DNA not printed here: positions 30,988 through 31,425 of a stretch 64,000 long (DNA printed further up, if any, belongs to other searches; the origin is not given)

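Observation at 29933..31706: C5-cytosine methyltransferase preceded by an overlapping 45-aa ferredoxin-like ORF and small putative regulators, with no cognate endonuclease seen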

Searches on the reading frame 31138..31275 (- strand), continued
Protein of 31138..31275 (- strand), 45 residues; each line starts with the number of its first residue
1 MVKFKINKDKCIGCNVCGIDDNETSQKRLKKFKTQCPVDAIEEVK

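Call 57: search_protein_families(library=ncbifam, proteins=[window:31138-31275:-, P0122, P0127], max_evalue=0.1)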
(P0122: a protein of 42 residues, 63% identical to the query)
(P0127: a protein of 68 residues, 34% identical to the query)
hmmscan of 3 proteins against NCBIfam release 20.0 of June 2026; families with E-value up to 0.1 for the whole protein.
window:31138-31275:- (45 aa): 6 families
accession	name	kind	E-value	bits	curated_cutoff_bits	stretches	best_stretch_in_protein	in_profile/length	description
NF058577.1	FdxA_fam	equivalog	0.00036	20.7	65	0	3-17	30-44/52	4Fe-4S ferredoxin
NF006183.0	PRK08318.1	equivalog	0.003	16.4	335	1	2-33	335-366/422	NAD-dependent dihydropyrimidine dehydrogenase subunit PreA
NF040684.1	PorD_Arch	equivalog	0.018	15.1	120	0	5-22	28-45/85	pyruvate synthase subunit PorD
NF009454.0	PRK12814.1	equivalog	0.026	12.9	916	1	4-43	611-653/657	putative NADPH-dependent glutamate synthase small subunit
NF007203.0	PRK09624.1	equivalog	0.062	13.5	171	0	3-22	45-64/105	pyuvate ferredoxin oxidoreductase subunit delta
TIGR02179.1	PorD_KorD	subfamily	0.097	12.8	60.05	0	5-19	21-35/78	2-oxoacid:acceptor oxidoreductase, delta subunit, pyruvate/2-ketoisovalerate family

P0122 (42 aa): 10 families
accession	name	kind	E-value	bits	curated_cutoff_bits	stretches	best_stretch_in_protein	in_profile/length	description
NF058577.1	FdxA_fam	equivalog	2.5e-06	27.6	65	1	3-19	28-44/52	4Fe-4S ferredoxin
TIGR04105.1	FeFe_hydrog_B1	subfamily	0.0051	15.5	450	1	2-40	133-174/462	monomeric [FeFe] hydrogenase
NF045480.1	FdxA_Actino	equivalog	0.0097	16.1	125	1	4-20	31-47/107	ferredoxin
TIGR03829.1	YokU_near_AblA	hypoth_equivalog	0.01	16.1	90.85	1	4-33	26-55/89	YokU family protein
NF040864.1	HgcB_ferredoxin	equivalog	0.011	15.5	99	1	7-21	39-54/93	mercury methylation ferredoxin HgcB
TIGR03294.1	FrhG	equivalog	0.015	15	245.5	1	1-21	193-213/228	coenzyme F420 hydrogenase subunit gamma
NF042909.1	FMH_DH_FwdF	exception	0.028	13.5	375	0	5-19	132-146/336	tungsten-dependent formylmethanofuran dehydrogenase subunit FwdF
NF009454.0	PRK12814.1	equivalog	0.028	12.8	916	1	3-41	608-651/657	putative NADPH-dependent glutamate synthase small subunit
NF045490.1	FdxA_Protbact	equivalog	0.032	14.5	135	0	4-21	31-48/104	ferredoxin FdxA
TIGR02066.1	dsrB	equivalog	0.075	12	341.5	1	3-20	206-223/341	dissimilatory-type sulfite reductase subunit beta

P0127 (68 aa): 21 families
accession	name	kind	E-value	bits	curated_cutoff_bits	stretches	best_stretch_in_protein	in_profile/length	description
NF040864.1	HgcB_ferredoxin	equivalog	1.8e-05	24.5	99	1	2-60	8-62/93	mercury methylation ferredoxin HgcB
NF058577.1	FdxA_fam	equivalog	5e-05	23.4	65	1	2-18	30-46/52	4Fe-4S ferredoxin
TIGR02494.1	PFLE_PFLC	subfamily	0.0012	18.2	174.35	1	3-63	43-101/293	glycyl-radical enzyme activating protein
NF048008.1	SfplDhtActHpfHKleb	equivalog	0.0013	18.1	500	1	5-63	46-104/308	(2S)-3-sulfopropanediol dehydratase activating enzyme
NF042909.1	FMH_DH_FwdF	exception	0.0055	15.8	375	1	3-62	133-198/336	tungsten-dependent formylmethanofuran dehydrogenase subunit FwdF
TIGR02936.1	fdxN_nitrog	equivalog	0.0071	16.5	80.55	1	4-29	17-46/91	ferredoxin III, nif-specific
TIGR02512.1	FeFe_hydrog_A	subfamily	0.0071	15.2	405.95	1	3-63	2-71/375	[FeFe] hydrogenase, group A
NF009410.0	PRK12771.1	subfamily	0.0089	14.6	516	1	8-64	506-565/566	NAD(P)-binding protein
NF045480.1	FdxA_Actino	equivalog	0.016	15.5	125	1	3-48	33-77/107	ferredoxin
NF006221.0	PRK08348.1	subfamily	0.017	14.8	124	1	2-20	38-56/136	NADH-plastoquinone oxidoreductase subunit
NF040770.1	hetero_SS_HdrA2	exception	0.021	12.9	1100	1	4-61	573-625/777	CoB-CoM heterodisulfide reductase HdrA2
NF040684.1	PorD_Arch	equivalog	0.024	14.7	120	0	3-64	27-84/85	pyruvate synthase subunit PorD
TIGR01971.1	NuoI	subfamily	0.03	13.9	113.05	1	6-61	40-100/121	NADH-quinone oxidoreductase, chain I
TIGR03149.1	cyt_nit_nrfC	equivalog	0.048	13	377.6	1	4-59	121-179/225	cytochrome c nitrite reductase Fe-S protein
NF033683.1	di_4Fe-4S_YfhL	equivalog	0.057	13.8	86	1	1-62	1-63/80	YfhL family 4Fe-4S dicluster ferredoxin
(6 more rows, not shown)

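Call 66: predict_structure(alignment_id=A4)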
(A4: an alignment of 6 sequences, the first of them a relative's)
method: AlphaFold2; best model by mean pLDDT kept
length: 45 residues; sequences in the alignment: 6
mean_pLDDT: 84.4   pTM: 0.53
mean pLDDT of the five models: 84.4, 79.6, 78.9, 78.2, 78.1
residues with pLDDT >= 90: 0; 70-90: 44; 50-70: 1; < 50: 0
segments of 3 or more residues with pLDDT < 50: none
pLDDT, mean of each block of 10 residues (from residue 1): 84 86 86 83 84
secondary structure, 60 per line:
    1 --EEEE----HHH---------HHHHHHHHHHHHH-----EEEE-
elements in order: E3-6 H23-35 E41-44

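Call 73: find_related_loci(query=A1, collection=viral_contigs, flank=4000)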
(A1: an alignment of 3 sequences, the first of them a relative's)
Query A1 (45 aa) in viral_contigs; peptide patterns used: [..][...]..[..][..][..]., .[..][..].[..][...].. (x = any residue, [..] = any of these).
393 stretches matched a pattern, but none encodes a relative of the query by tblastn (E <= 1e-3).

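Call 74: find_related_loci(query=A1, collection=metagenome_contigs, flank=5000)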
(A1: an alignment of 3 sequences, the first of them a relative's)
Query A1 (45 aa) in metagenome_contigs; peptide patterns used: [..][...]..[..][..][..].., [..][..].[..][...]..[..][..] (x = any residue, [..] = any of these).
341 stretches matched a pattern; 17 encode a relative of the query (tblastn E <= 1e-3); 17 distinct loci.
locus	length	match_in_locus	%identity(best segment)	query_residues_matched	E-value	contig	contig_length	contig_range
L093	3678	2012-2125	63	3-42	6e-12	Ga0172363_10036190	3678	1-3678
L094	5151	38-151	63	3-42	6e-12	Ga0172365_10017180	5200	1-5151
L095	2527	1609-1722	63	3-42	6e-12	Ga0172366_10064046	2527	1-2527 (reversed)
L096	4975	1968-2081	63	3-42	6e-12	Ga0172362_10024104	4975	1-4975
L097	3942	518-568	82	1-17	3e-6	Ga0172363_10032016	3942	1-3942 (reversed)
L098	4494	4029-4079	82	1-17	3e-6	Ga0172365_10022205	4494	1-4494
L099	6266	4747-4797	82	1-17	3e-6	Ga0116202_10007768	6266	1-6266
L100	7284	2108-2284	39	1-45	6e-6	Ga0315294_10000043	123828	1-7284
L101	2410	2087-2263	39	1-45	7e-6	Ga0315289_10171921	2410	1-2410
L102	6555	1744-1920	39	1-45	7e-6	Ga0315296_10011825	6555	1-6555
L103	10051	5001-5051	82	1-17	6e-6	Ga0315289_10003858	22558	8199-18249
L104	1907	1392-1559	41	1-42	1e-5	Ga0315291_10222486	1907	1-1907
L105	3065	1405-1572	39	1-42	2e-5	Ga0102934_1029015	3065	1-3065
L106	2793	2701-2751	65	1-17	2e-5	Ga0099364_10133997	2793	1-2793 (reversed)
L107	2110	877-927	76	1-17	2e-5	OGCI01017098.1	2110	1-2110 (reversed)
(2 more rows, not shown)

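Call 75: find_related_loci(query=A1, collection=genome_contigs, flank=5000)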
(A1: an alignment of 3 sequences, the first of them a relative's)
Query A1 (45 aa) in genome_contigs; peptide patterns used: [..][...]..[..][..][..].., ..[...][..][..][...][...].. (x = any residue, [..] = any of these).
129 stretches matched a pattern; 4 encode a relative of the query (tblastn E <= 1e-3); 4 distinct loci.
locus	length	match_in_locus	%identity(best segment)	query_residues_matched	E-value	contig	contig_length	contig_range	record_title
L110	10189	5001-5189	33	1-44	6e-7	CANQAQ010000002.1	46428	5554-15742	MAG: uncultured Bacilli bacterium isolate Lapin-002__bin21 genome assembly, contig: Lapin-002__NODE_1007_length_46428_co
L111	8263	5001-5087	39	1-44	6e-6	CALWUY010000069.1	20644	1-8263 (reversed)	MAG: uncultured Clostridia bacterium isolate E0_DP__bin66 genome assembly, contig: E0_DP__k127_3756985, whole genome sho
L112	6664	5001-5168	39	1-42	8e-6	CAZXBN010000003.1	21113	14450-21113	MAG TPA_asm: uncultured Candidatus Saccharibacteria bacterium isolate binchicken_co13_450 genome assembly, contig: NODE_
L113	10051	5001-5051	76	1-17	1e-5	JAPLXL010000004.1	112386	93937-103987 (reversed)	MAG: Candidatus Nealsonbacteria bacterium isolate LacPavin_0920_SED4_MAG_36_17 LacPavin_0920_SED4_scaffold_3276034, whol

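Call 80: search_solved_structures(query=A4, max_evalue=1, show_alignments=3)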
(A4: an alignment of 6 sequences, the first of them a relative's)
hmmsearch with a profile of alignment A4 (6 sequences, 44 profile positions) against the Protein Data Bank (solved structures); distinct sequences matched with E-value up to 1: 42.
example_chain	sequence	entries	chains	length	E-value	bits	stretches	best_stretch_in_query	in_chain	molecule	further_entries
1rof_A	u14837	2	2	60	4.6e-07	33.3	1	1-41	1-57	FERREDOXIN | FERREDOXIN(A)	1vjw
2z8q_A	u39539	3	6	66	1.3e-06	31.9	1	2-41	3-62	Ferredoxin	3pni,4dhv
1dax_A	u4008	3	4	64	5.9e-06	29.7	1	2-41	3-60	FERREDOXIN I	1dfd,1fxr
1iqz_A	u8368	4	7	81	3.2e-05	27.4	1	5-41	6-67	Ferredoxin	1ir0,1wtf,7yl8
9sw6_H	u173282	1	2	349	5.9e-05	26.5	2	3-31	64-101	Tungsten formylmethanofuran dehydrogenase, subunit F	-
5t5i_F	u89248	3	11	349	0.00014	25.3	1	2-31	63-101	Tungsten formylmethanofuran dehydrogenase subunit fwdF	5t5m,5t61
1siz_A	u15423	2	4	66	0.00016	25.1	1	2-41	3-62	Ferredoxin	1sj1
1dwl_A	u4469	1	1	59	0.00017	25.1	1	5-41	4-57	FERREDOXIN I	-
1bc6_A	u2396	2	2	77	0.0038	20.7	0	4-17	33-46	7-FE FERREDOXIN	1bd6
2v2k_A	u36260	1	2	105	0.0072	19.8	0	5-17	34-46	FERREDOXIN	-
9g03_E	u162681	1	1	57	0.0077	19.7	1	3-16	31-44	Ferredoxin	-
1fca_A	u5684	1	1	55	0.008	19.7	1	4-16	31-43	FERREDOXIN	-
1fdn_A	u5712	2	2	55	0.0091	19.5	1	4-16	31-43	FERREDOXIN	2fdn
3zfs_B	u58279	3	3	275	0.027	18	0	5-18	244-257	F420-REDUCING HYDROGENASE, SUBUNIT GAMMA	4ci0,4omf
6h8k_I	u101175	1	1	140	0.029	17.9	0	2-17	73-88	Subunit NUIM of NADH:Ubiquinone Oxidoreductase (Complex I)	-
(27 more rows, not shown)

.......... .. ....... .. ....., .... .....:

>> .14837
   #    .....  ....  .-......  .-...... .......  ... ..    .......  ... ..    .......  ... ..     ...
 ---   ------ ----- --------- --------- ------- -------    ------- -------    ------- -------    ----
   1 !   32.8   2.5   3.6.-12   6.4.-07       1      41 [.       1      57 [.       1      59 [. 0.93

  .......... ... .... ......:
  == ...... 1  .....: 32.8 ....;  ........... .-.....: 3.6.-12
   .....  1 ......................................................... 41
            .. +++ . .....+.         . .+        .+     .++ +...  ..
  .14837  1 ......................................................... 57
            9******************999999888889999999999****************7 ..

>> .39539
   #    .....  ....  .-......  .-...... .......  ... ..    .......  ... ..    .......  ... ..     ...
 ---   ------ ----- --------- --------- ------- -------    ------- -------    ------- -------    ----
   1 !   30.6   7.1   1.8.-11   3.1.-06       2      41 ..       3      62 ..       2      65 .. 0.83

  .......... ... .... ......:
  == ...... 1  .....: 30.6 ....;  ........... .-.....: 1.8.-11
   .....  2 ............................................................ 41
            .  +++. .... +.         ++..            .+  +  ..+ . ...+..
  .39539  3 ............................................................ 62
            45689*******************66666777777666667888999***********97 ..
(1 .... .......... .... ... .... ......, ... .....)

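Call 83: search_protein_families(library=phrogs, proteins=[L008:3-494:+, L002:2099-2569:+, L002:1230-1679:+, L002:1689-1871:+, L002:2566-2916:+, L002:2913-3173:+, L002:880-1128:+], max_evalue=0.01)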
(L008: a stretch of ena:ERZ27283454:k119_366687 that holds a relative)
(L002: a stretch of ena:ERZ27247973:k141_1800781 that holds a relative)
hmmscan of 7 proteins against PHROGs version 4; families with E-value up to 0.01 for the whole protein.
L008:3-494:+ (163 aa): 2 families
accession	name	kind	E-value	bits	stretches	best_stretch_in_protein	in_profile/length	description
phrog_757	-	other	2.3e-24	86.8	1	4-111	112-225/247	DNA methyltransferase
phrog_27471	-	unknown function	6.3e-21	75.4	1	10-105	3-93/93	-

L002:2099-2569:+ (156 aa): 0 families

L002:1230-1679:+ (149 aa): 2 families
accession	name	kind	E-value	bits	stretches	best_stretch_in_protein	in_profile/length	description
phrog_246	-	other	0.0018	18.4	1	5-35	174-205/417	NinI-like serine-threonine phosphatase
phrog_20114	-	other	0.0037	18.6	1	6-37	2-33/131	phosphoesterase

L002:1689-1871:+ (60 aa): 0 families

L002:2566-2916:+ (116 aa): 4 families
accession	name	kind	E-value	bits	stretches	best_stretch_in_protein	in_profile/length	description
phrog_289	-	other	7.2e-22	78.9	1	1-108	23-135/500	GTP-binding domain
phrog_11222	-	unknown function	1.5e-06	29.2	1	34-106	202-273/293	-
phrog_30585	-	DNA, RNA and nucleotide metabolism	7.1e-05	21.8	1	3-59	681-740/852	DNA repair protein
phrog_37243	-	unknown function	0.00024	22.2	1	9-81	6-80/112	-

L002:2913-3173:+ (86 aa): 0 families

L002:880-1128:+ (82 aa): 1 family
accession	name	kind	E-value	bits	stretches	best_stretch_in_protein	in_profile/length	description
phrog_7871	-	unknown function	0.0049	17.9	1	8-55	3-56/73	-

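Call 84: search_dna_similar(query=L008:3-494:+, collection=phages, mode=protein, max_rows=15, max_evalue=0.001)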
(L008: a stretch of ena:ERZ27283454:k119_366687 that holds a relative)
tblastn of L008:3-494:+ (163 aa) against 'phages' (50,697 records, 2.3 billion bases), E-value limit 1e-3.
Records with a match: 154; places in all: 155; records where one place covers at least 80% of the query: 2.
Best place of each record, by identity: <60% 154.
By first word of the organism name: Flavobacterium 37; Vibrio 21; Cellulophaga 11; Pseudomonas 10; Ruegeria 10; Arthrobacter 9; Burkholderia 8; Acinetobacter 7; Bacteriophage 5; Cyanophage 4; and 24 more.
By host as written in the record: - 26; Flavobacterium sp. LMO9 23; Flavobacterium sp. LMO6 14; Ruegeria pomeroyi DSS-3 10; Arthrobacter globiformis B-2979 7; Burkholderia sp. 6; Pseudomonas aeruginosa 4; Vibrio lentus 4; and 44 more.
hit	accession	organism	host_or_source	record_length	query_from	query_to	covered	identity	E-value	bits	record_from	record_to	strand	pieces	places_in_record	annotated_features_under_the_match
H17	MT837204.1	Bacteriophage sp.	human fecal samples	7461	1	140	86%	42.6%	3e-23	100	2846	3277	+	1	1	record has no annotation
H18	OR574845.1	Clostridium phage phiCs5676-1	[Clostridium] scindens DSM 5676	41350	1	109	67%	52.2%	4e-26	108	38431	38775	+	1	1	DNA methyltransferase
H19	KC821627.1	Cellulophaga phage phi18:2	Cellulophaga baltica #18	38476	3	105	63%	47.4%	7e-20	91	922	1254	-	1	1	hypothetical protein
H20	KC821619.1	Cellulophaga phage phi18:1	Cellulophaga baltica #18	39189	3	105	63%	47.4%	7e-20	91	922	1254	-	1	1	hypothetical protein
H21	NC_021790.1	Cellulophaga phage phi18:1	Cellulophaga baltica #18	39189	3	105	63%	47.4%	7e-20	91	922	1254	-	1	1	DNA methyltransferase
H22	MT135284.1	Inovirus sp.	porcine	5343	1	104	64%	46.2%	6e-18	85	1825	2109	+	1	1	plasmid replication protein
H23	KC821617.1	Cellulophaga phage phi17:1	Cellulophaga baltica #17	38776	3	104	63%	46.9%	4e-19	89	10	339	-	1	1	hypothetical protein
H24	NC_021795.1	Cellulophaga phage phi17:1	Cellulophaga baltica #17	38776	3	104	63%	46.9%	4e-19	89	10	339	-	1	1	DNA methyltransferase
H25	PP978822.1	Arthrobacter phage Swim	Arthrobacter globiformis B-2979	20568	2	105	64%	45.5%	1e-16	82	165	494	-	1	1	1: DNA methyltransferase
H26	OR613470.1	Arthrobacter phage Tillums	Arthrobacter globiformis B-2979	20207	2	105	64%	45.5%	1e-16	81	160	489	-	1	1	1: DNA methyltransferase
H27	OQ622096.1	Vibrio phage 13VV501A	Vibrio vulnificus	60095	2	108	66%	44.2%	5e-24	102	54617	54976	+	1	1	S-adenosyl-L-methionine-dependent methyltransferase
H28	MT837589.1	Bacteriophage sp.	human fecal samples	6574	1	105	64%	44.3%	1e-22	98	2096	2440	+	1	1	record has no annotation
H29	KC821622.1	Cellulophaga phage phi46:3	Cellulophaga baltica NN016046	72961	2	113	69%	41.5%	2e-19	90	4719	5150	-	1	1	hypothetical protein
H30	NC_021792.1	Cellulophaga phage phi46:3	Cellulophaga baltica NN016046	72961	2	113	69%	41.5%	2e-19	90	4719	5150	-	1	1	DNA methyltransferase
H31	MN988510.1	Rhizobium phage RHph_I3_11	Rhizobium phaseoli I3_11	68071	2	125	76%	36.9%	1e-14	76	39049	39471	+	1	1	putative DNA methylase protein | HNH endonuclease protein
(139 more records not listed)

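Call 85: get_annotated_region(hit=H18, flank=2500)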
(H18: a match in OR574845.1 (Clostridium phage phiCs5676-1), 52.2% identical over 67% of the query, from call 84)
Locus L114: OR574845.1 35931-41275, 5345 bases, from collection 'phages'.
description: Clostridium phage phiCs5676-1, complete genome.
organism: Clostridium phage phiCs5676-1 (NCBI taxid 3079663)
taxonomy: Viruses
host: [Clostridium] scindens DSM 5676; source: human feces; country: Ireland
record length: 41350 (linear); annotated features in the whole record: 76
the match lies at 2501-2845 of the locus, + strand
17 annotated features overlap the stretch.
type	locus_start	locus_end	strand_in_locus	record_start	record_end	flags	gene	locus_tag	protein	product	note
CDS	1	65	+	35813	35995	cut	-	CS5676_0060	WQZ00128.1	hypothetical protein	-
CDS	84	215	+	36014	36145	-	-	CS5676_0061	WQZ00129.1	hypothetical protein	-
CDS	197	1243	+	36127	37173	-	-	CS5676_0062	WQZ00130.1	integrase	-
CDS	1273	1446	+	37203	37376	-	-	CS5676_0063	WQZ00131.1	hypothetical protein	-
CDS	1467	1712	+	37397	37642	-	-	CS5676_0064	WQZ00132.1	hypothetical protein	-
CDS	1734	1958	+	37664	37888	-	-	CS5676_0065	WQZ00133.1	hypothetical protein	-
CDS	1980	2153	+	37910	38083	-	-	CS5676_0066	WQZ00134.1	hypothetical protein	-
CDS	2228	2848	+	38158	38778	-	-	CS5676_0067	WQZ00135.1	DNA methyltransferase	-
CDS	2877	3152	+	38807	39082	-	-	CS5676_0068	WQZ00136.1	hypothetical protein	-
CDS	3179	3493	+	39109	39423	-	-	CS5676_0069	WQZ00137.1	hypothetical protein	-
CDS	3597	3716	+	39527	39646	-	-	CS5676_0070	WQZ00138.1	hypothetical protein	-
CDS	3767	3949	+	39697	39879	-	-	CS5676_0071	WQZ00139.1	hypothetical protein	-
CDS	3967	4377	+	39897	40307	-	-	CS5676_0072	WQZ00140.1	transcriptional regulator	-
CDS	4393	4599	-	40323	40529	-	-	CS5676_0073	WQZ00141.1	hypothetical protein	-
CDS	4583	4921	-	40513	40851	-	-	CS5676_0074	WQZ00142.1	HNH endonuclease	-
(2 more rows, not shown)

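Call 86: get_annotated_region(hit=H17, flank=2500)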
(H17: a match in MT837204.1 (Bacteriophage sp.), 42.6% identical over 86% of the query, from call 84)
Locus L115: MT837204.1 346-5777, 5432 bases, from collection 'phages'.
description: UNVERIFIED: Bacteriophage sp. clone scaffold_4147 genomic sequence.
organism: Bacteriophage sp. (NCBI taxid 38018)
taxonomy: Viruses
host: -; source: human fecal samples; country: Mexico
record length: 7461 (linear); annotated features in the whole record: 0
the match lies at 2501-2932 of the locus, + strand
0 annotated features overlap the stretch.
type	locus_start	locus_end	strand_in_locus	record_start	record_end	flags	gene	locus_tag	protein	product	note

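Call 87: search_protein_families(library=pfam, proteins=[L114:2228-2848:+, L114:2877-3152:+, L114:3179-3493:+], max_evalue=0.1)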
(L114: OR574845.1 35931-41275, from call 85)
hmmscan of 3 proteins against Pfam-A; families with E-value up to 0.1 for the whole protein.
L114:2228-2848:+ (206 aa): 0 families

L114:2877-3152:+ (91 aa): 0 families

L114:3179-3493:+ (104 aa): 0 families
